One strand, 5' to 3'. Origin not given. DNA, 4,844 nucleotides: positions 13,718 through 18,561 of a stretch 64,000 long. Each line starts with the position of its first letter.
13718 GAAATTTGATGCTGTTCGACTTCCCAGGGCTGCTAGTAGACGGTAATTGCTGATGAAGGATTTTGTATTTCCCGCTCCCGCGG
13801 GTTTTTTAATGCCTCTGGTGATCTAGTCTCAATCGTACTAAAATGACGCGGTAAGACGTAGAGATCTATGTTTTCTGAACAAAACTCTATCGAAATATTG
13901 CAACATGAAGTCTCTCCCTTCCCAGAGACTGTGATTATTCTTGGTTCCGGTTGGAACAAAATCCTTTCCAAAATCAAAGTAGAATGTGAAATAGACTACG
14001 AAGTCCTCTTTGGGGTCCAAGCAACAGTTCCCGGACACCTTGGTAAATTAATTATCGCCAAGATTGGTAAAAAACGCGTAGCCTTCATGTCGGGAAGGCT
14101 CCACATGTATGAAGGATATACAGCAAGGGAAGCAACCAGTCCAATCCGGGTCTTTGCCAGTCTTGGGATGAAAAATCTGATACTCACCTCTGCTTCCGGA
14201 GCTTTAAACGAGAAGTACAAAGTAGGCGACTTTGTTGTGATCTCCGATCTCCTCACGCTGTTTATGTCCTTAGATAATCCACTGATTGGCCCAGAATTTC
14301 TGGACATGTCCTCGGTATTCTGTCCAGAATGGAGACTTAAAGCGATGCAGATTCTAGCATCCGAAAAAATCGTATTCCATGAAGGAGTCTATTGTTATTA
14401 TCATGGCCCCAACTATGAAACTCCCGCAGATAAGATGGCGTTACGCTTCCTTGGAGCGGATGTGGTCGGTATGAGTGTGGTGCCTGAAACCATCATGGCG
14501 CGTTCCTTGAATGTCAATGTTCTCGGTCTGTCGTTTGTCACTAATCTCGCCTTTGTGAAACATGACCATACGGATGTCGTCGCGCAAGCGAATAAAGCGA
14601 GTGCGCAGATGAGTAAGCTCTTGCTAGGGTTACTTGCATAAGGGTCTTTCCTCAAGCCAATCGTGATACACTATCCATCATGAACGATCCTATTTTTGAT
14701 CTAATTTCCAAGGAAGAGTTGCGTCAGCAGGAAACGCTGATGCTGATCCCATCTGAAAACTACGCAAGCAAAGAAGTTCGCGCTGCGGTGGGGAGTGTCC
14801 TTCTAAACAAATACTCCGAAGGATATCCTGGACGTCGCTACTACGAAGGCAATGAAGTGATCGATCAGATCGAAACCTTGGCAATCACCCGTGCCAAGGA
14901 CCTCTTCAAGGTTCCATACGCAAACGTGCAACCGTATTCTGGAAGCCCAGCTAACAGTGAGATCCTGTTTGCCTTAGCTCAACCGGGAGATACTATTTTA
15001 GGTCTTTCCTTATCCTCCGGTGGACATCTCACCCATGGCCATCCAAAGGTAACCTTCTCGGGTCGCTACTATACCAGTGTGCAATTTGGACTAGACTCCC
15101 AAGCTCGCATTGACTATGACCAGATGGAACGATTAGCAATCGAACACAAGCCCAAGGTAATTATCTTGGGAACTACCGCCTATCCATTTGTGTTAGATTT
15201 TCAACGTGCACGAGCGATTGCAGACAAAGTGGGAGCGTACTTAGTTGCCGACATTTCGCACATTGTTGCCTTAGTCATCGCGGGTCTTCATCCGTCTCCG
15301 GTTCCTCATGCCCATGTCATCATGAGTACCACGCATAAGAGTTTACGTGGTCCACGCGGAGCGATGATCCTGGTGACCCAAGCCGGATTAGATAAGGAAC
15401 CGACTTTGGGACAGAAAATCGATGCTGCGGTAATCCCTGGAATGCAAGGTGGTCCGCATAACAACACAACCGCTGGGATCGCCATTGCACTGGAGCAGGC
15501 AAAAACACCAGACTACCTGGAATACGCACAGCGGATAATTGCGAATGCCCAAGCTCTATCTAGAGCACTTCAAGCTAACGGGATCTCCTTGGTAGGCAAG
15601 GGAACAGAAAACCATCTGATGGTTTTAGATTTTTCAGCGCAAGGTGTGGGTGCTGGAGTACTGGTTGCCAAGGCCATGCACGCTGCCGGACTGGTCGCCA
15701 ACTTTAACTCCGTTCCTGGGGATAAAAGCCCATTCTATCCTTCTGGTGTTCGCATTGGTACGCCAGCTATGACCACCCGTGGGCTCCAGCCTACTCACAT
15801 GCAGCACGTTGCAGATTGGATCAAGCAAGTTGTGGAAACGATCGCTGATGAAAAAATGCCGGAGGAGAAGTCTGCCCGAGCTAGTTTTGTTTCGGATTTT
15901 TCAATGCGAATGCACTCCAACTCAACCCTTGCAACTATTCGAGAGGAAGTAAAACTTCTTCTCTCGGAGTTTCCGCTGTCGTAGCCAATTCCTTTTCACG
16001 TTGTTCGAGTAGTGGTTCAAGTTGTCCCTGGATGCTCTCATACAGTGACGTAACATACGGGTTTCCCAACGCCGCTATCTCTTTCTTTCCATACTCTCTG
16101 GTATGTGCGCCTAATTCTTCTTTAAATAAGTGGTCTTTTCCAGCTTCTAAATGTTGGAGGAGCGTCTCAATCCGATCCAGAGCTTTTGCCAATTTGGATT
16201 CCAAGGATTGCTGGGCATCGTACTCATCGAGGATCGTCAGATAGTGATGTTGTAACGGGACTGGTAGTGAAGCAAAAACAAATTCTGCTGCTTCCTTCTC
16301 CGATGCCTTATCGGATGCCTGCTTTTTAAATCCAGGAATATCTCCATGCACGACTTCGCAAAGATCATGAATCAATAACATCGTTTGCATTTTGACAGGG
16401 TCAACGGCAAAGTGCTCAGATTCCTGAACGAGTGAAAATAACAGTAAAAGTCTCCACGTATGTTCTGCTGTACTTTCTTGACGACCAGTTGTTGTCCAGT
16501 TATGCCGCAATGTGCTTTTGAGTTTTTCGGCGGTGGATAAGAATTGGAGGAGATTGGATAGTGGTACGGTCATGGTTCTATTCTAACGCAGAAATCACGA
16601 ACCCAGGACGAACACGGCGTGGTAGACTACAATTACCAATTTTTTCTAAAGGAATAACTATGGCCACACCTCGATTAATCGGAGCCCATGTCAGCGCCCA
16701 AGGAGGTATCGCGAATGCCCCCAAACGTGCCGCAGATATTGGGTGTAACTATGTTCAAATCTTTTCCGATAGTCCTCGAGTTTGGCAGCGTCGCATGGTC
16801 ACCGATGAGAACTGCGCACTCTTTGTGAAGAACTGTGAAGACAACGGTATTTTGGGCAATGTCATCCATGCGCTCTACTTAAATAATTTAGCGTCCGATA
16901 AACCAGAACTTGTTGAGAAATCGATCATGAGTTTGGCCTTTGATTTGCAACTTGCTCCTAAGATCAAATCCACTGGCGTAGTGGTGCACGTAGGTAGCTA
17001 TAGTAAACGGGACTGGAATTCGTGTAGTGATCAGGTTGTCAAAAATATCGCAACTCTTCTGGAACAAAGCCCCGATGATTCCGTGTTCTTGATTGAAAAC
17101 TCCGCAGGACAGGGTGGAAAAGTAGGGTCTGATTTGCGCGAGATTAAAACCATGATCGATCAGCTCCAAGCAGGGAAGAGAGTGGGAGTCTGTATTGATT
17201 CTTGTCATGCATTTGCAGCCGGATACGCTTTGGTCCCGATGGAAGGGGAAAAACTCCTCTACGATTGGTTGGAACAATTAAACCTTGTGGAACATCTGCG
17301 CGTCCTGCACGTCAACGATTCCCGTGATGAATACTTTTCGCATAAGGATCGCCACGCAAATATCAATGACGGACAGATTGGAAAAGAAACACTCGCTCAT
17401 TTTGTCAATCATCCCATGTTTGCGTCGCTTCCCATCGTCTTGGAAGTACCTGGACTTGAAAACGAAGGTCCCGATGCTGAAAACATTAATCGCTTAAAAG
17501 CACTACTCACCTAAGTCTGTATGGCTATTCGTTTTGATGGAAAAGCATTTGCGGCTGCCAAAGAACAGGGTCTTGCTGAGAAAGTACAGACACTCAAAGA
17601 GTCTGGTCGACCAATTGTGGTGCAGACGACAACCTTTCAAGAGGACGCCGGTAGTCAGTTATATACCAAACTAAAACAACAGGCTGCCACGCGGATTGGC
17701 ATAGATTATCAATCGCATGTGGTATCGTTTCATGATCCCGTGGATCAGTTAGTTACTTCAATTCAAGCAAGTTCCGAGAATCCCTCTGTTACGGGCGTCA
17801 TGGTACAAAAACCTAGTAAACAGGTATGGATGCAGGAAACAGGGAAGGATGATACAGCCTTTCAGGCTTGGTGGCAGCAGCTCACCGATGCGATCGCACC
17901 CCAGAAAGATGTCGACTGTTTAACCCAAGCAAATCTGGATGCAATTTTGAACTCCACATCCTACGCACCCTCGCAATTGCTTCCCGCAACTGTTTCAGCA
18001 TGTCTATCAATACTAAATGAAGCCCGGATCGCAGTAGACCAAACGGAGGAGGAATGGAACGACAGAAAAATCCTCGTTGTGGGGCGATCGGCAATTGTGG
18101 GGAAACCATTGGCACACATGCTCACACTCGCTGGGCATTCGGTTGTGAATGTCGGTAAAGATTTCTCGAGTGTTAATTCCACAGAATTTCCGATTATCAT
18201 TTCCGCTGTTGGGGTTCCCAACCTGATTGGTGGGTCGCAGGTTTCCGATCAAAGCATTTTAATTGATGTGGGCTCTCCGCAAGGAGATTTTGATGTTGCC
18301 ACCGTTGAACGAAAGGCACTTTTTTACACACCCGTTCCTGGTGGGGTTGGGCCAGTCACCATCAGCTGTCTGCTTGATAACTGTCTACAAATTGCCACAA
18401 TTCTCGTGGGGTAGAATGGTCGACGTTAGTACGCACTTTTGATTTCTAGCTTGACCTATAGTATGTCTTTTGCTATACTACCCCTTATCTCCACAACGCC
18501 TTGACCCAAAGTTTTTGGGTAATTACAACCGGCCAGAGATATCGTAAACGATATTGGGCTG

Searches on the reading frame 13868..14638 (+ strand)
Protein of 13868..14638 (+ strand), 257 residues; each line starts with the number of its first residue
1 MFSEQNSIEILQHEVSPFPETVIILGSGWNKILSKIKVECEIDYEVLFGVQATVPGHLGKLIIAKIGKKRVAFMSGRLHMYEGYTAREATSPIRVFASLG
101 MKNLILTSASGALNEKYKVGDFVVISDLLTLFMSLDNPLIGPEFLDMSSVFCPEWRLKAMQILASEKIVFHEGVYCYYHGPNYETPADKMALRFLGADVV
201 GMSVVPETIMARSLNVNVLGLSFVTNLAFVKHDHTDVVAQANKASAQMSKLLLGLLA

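Call 45: search_protein_families(library=pfam, proteins=[window:13868-14638:+], max_evalue=0.001)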
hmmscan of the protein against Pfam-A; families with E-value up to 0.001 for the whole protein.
window:13868-14638:+ (257 aa): 1 family
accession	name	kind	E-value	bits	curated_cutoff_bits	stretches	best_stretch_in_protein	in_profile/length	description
PF01048.26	PNP_UDP_1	-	2e-40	139.1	25.1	1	47-256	20-232/233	Phosphorylase superfamily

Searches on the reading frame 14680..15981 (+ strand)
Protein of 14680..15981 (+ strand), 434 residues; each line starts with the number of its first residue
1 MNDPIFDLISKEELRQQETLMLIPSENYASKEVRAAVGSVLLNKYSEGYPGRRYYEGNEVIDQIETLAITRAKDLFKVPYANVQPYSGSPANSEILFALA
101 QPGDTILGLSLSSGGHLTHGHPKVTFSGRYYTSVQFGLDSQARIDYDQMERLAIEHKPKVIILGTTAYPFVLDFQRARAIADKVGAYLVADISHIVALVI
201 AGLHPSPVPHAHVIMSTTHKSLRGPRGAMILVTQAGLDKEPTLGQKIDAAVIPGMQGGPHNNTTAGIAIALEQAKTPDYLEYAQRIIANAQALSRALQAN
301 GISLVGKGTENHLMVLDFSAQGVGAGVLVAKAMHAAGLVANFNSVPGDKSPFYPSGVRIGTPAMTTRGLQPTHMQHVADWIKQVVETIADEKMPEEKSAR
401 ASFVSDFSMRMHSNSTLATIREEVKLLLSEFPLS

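Call 45: search_protein_families(library=pfam, proteins=[window:14680-15981:+], max_evalue=0.001)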
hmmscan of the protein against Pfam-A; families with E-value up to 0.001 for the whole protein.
window:14680-15981:+ (434 aa): 2 families
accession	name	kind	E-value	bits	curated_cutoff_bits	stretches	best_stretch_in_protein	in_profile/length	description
PF00464.25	SHMT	-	3e-141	471.1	27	1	4-381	7-399/399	Serine hydroxymethyltransferase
PF00155.27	Aminotran_1_2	-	7.7e-05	22.5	19.7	1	78-367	64-352/361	Aminotransferase class I and II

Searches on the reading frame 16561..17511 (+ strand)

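Call 45: search_protein_families(library=pfam, proteins=[window:16561-17511:+], max_evalue=0.001)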
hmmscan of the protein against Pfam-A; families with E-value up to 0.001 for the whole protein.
window:16561-17511:+ (317 aa): 1 family
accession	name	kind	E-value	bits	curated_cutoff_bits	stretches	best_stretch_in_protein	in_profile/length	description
PF01261.30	AP_endonuc_2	-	7.7e-40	137.6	31.1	1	55-313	2-247/249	Xylose isomerase-like TIM barrel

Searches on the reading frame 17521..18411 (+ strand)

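Call 45: search_protein_families(library=pfam, proteins=[window:17521-18411:+], max_evalue=0.001)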
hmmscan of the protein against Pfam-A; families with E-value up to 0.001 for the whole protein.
window:17521-18411:+ (297 aa): 2 families
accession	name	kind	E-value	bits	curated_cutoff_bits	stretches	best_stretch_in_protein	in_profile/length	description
PF02882.25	THF_DHG_CYH_C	-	1.3e-27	96.5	27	1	150-292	12-156/160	Tetrahydrofolate dehydrogenase/cyclohydrolase, NAD(P)-binding domain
PF00763.28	THF_DHG_CYH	-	7.1e-16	58.9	32.8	1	6-132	2-115/115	Tetrahydrofolate dehydrogenase/cyclohydrolase, catalytic domain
